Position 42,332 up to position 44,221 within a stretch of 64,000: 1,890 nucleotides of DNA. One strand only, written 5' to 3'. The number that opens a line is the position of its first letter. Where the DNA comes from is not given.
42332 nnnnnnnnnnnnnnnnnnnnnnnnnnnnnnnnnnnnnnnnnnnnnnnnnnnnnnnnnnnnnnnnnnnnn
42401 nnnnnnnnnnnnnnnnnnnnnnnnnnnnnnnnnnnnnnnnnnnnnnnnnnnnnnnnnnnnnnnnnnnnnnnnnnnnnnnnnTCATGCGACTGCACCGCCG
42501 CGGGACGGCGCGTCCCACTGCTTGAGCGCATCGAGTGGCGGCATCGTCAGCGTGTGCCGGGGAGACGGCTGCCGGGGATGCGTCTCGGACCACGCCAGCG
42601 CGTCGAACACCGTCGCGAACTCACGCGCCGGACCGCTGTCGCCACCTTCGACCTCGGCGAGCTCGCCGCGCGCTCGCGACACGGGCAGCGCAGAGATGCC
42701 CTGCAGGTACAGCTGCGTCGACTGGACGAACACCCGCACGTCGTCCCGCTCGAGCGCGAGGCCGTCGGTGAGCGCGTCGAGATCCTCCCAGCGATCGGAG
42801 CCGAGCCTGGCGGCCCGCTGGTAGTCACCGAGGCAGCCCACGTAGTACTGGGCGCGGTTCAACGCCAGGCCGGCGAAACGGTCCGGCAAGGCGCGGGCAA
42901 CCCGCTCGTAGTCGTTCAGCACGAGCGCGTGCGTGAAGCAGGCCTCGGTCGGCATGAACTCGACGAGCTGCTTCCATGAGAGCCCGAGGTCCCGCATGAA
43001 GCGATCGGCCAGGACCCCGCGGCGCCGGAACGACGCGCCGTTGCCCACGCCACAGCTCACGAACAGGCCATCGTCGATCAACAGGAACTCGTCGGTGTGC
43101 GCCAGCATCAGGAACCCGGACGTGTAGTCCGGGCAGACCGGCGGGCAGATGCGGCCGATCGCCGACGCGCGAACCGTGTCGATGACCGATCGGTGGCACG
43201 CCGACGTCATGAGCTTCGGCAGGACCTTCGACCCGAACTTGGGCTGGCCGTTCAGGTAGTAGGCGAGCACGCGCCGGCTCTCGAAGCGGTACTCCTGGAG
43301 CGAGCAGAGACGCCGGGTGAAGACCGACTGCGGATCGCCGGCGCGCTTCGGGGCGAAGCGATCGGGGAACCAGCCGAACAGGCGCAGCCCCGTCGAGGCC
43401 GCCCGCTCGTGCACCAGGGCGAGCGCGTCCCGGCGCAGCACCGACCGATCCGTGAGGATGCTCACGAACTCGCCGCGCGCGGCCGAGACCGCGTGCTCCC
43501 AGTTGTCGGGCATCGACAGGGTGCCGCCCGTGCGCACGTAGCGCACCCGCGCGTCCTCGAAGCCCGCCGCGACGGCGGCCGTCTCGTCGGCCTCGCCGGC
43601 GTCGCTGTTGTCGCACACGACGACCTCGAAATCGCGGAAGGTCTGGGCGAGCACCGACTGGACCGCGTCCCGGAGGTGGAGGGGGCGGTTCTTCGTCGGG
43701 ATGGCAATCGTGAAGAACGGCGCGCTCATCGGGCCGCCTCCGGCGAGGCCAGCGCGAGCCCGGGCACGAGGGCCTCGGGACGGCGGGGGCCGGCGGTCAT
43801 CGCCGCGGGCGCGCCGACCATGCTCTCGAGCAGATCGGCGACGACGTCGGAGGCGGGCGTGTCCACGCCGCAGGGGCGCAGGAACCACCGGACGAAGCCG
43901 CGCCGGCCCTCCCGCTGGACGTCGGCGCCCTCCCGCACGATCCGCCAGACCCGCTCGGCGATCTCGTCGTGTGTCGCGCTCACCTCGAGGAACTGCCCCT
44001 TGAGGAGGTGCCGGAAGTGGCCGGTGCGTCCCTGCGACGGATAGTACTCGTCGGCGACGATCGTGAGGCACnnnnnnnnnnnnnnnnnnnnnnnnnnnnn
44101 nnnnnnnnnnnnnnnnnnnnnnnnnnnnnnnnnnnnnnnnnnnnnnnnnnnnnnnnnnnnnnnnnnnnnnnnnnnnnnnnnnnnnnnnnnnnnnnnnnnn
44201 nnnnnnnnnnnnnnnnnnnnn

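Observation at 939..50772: Twelve genes carrying about 16 copies of an unassigned twin-Rossmann (GT-B-like) domain in one locus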

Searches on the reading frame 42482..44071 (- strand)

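Call 9: search_protein_families(library=pfam, proteins=[window:42482-44071:-], max_evalue=0.1)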
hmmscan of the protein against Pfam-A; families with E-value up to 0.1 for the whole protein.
window:42482-44071:- (529 aa): 2 families
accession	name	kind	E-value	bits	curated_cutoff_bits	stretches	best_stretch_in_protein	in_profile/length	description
PF00535.33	Glycos_transf_2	-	2.8e-12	47.3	23.3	1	121-224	1-103/168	Glycosyl transferase family 2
PF13641.12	Glyco_tranf_2_3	-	2.1e-08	34.9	27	1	120-227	3-114/230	Glycosyltransferase like family 2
